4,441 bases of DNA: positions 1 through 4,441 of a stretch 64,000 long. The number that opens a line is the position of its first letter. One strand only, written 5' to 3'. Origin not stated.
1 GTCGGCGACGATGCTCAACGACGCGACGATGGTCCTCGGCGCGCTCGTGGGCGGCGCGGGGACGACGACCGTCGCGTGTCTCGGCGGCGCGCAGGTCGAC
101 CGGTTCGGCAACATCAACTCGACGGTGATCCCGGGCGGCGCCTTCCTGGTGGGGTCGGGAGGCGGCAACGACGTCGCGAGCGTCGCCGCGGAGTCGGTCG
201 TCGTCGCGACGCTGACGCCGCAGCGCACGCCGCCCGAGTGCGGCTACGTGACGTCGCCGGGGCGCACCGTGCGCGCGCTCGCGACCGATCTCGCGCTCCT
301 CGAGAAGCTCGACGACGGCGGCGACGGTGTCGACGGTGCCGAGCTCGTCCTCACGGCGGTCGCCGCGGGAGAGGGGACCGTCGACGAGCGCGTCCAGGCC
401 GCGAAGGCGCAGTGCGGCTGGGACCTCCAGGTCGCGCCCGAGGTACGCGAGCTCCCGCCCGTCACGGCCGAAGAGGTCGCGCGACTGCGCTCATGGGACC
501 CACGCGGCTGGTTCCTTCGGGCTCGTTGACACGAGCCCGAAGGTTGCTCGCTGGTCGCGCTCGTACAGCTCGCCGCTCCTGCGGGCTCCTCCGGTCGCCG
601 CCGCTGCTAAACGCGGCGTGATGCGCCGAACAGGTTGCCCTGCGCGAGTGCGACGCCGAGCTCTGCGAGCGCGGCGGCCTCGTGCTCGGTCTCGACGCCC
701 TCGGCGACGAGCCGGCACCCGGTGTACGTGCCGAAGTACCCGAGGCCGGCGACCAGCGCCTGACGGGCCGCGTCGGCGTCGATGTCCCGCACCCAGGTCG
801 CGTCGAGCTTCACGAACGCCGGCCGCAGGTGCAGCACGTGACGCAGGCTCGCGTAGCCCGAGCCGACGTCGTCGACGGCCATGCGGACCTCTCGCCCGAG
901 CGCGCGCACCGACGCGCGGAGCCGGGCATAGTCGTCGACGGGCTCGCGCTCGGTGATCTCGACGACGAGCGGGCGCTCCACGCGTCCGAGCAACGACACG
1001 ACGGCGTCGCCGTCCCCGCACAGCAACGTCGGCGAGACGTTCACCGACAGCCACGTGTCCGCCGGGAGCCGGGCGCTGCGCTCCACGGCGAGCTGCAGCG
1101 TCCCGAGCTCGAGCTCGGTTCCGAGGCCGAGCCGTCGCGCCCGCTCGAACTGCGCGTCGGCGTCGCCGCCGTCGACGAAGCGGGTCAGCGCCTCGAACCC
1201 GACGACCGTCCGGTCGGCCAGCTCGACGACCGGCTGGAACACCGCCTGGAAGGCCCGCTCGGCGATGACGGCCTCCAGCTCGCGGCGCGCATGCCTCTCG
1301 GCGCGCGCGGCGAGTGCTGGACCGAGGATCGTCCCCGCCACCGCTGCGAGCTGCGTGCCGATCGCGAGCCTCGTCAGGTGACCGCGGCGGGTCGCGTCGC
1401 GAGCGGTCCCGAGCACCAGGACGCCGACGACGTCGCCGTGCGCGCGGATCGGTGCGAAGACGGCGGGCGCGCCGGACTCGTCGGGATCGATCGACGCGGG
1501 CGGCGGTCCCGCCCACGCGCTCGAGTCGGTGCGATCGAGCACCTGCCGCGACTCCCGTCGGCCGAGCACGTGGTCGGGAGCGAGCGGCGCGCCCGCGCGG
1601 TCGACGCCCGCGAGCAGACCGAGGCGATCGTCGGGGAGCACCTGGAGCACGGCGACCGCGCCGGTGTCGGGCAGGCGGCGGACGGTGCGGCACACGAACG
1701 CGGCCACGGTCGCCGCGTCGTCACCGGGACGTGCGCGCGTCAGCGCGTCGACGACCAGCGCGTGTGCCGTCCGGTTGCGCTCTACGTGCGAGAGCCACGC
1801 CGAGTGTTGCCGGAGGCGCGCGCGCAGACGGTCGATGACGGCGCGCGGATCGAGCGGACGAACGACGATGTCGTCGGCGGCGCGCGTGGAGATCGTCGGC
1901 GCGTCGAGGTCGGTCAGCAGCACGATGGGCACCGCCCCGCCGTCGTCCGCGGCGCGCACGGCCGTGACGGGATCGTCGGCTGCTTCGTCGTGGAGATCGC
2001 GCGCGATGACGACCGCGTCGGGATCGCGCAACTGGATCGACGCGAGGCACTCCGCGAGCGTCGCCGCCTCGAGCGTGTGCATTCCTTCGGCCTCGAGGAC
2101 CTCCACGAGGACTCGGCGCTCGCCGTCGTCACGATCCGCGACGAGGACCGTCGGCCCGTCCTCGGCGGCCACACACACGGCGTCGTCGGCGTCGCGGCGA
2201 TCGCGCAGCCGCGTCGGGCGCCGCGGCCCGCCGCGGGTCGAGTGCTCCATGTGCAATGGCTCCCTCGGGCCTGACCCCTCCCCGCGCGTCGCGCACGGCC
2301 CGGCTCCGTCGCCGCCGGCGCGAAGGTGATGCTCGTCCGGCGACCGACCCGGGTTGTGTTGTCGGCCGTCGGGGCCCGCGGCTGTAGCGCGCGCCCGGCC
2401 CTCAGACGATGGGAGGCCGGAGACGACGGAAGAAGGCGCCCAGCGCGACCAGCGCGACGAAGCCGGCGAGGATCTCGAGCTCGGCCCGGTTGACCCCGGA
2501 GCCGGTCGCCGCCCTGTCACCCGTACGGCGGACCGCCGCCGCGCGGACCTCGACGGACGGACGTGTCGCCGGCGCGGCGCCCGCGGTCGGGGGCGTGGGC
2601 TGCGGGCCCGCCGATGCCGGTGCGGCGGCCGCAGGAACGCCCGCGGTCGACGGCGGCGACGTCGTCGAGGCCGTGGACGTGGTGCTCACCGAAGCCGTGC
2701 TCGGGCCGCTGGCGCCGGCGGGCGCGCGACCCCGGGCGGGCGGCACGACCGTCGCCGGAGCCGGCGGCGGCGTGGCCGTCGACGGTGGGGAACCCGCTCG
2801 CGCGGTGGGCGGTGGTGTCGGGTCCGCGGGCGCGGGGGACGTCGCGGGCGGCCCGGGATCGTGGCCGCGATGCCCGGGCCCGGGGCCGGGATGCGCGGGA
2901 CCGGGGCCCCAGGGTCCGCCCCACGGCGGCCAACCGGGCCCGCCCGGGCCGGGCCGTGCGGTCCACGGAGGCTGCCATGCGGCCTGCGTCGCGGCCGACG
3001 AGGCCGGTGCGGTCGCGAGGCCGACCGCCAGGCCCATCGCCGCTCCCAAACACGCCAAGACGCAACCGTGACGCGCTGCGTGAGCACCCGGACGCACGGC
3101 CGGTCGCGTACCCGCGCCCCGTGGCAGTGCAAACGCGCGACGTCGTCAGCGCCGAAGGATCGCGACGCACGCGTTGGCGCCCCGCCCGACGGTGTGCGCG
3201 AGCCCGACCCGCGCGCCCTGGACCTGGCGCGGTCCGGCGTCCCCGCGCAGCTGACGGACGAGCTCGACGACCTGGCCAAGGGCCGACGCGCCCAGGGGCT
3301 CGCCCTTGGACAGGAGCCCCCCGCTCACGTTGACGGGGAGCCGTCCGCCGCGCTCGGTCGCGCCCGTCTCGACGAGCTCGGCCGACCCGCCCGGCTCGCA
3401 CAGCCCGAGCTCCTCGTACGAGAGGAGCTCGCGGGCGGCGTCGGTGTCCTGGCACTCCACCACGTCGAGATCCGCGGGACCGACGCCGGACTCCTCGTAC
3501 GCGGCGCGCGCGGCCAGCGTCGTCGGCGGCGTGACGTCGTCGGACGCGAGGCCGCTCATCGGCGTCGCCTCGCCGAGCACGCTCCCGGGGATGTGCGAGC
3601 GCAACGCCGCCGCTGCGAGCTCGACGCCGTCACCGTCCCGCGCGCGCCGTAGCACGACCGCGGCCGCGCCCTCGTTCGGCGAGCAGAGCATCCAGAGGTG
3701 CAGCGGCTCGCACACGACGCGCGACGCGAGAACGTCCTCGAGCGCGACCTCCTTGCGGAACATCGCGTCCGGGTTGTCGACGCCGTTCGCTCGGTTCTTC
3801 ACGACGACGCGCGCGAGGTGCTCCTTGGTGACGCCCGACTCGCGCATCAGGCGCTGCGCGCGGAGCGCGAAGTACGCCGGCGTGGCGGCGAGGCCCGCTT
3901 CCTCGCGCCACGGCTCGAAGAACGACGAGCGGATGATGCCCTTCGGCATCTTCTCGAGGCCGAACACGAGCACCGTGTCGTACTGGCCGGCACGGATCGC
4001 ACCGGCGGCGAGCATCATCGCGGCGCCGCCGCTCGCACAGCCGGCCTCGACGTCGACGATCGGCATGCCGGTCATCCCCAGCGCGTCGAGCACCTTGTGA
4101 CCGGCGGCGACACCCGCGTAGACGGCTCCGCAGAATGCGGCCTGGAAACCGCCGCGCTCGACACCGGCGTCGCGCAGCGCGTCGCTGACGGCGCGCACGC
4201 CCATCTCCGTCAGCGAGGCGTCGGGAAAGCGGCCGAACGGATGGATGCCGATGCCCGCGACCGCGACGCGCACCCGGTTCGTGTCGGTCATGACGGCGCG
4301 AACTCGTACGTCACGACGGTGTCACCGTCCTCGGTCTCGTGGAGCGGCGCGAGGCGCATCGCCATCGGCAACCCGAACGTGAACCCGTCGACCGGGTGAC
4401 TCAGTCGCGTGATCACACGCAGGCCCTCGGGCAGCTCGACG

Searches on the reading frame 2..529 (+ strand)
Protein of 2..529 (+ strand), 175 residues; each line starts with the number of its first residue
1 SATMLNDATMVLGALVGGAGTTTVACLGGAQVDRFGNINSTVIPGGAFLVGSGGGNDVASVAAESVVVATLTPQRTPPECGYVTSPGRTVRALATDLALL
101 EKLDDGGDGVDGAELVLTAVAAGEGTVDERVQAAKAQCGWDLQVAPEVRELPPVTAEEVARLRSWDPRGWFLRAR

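Call 10: search_protein_families(library=pfam, proteins=[window:2-529:+])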
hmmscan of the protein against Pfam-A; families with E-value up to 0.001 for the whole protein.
window:2-529:+ (175 aa): 1 family
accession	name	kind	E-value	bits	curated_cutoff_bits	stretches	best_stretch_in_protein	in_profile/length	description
PF01144.29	CoA_trans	-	0.00012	22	23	1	20-68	99-152/217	Coenzyme A transferase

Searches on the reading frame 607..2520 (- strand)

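Call 9: search_protein_families(library=pfam, proteins=[window:607-2520:-])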
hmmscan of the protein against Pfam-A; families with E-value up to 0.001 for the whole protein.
window:607-2520:- (637 aa): 2 families
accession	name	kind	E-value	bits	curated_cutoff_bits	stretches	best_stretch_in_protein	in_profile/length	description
PF00563.25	EAL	-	6.2e-40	137.5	31.3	1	414-632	3-234/236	EAL domain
PF00072.30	Response_reg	-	0.00013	22.5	30.2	1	125-232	1-110/111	Response regulator receiver domain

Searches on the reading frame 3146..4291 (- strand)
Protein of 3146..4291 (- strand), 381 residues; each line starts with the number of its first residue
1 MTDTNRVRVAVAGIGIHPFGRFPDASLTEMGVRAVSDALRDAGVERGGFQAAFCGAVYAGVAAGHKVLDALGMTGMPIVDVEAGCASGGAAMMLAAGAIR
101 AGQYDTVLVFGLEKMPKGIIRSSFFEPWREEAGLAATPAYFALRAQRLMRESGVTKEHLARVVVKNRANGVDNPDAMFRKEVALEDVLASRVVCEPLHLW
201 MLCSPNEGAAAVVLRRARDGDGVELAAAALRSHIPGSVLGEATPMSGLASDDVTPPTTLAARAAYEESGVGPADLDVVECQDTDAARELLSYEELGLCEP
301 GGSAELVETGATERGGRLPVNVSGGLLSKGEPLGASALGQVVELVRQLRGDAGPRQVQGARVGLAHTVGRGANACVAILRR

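Call 9: search_protein_families(library=pfam, proteins=[window:3146-4291:-])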
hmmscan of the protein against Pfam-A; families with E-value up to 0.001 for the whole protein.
window:3146-4291:- (381 aa): 5 families
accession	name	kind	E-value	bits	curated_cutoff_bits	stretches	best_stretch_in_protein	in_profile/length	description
PF22691.2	Thiolase_C_1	-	7.1e-37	126.8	28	1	254-380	17-143/144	Thiolase C-terminal domain-like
PF00108.29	Thiolase_N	-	1.7e-17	64.1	26.4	1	17-182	9-197/260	Thiolase, N-terminal domain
PF02803.24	Thiolase_C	-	2.8e-07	30.7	27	1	257-359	24-108/123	Thiolase, C-terminal domain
PF08545.16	ACP_syn_III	-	3.2e-07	30.6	24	1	80-118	2-40/80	3-Oxoacyl-[acyl-carrier-protein (ACP)] synthase III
PF00109.32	ketoacyl-synt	-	9.6e-05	22.5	20.8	1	40-115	134-204/252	Beta-ketoacyl synthase, N-terminal domain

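Call 27: find_encoding_contigs(protein=window:3146-4291:-, flank=10000, max_places=4)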
Protein window:3146-4291:- (381 aa): 6 contigs read that carry it; 4 places shown.
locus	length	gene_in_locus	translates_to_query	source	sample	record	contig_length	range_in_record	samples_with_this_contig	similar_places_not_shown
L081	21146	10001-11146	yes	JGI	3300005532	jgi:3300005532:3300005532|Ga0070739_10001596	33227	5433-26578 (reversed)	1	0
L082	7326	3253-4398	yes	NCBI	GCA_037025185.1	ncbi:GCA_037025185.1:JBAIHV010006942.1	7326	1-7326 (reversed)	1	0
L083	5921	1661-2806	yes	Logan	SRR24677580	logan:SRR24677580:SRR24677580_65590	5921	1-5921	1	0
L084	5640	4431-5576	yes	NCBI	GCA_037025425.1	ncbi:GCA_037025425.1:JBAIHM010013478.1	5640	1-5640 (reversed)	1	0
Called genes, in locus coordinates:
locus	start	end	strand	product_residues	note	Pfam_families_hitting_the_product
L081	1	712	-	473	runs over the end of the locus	PF00171:Aldedh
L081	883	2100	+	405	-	PF02771:Acyl-CoA_dh_N, PF02770:Acyl-CoA_dh_M, PF00441:Acyl-CoA_dh_1, PF08028:Acyl-CoA_dh_2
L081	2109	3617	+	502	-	PF00501:AMP-binding, PF13193:AMP-binding_C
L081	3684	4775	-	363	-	PF02771:Acyl-CoA_dh_N, PF00441:Acyl-CoA_dh_1, PF08028:Acyl-CoA_dh_2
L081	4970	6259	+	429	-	PF00285:Citrate_synt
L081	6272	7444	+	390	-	PF02771:Acyl-CoA_dh_N, PF02770:Acyl-CoA_dh_M, PF00441:Acyl-CoA_dh_1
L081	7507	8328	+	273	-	PF00378:ECH_1, PF16113:ECH_2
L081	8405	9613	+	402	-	PF02515:CoA_transf_3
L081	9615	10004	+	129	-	PF12172:zf-ChsH2, PF01796:OB_ChsH2_C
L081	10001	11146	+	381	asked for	PF00108:Thiolase_N, PF08545:ACP_syn_III (faint), PF02803:Thiolase_C (weak), PF22691:Thiolase_C_1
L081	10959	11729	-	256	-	-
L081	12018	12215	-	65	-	-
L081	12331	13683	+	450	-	PF00563:EAL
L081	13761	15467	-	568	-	PF01144:CoA_trans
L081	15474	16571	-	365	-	PF02771:Acyl-CoA_dh_N, PF02770:Acyl-CoA_dh_M (weak), PF00441:Acyl-CoA_dh_1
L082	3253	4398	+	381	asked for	PF00108:Thiolase_N, PF08545:ACP_syn_III (faint), PF02803:Thiolase_C (weak), PF22691:Thiolase_C_1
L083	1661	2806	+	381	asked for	PF00108:Thiolase_N, PF08545:ACP_syn_III (faint), PF02803:Thiolase_C (weak), PF22691:Thiolase_C_1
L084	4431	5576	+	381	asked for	PF00108:Thiolase_N, PF08545:ACP_syn_III (faint), PF02803:Thiolase_C (weak), PF22691:Thiolase_C_1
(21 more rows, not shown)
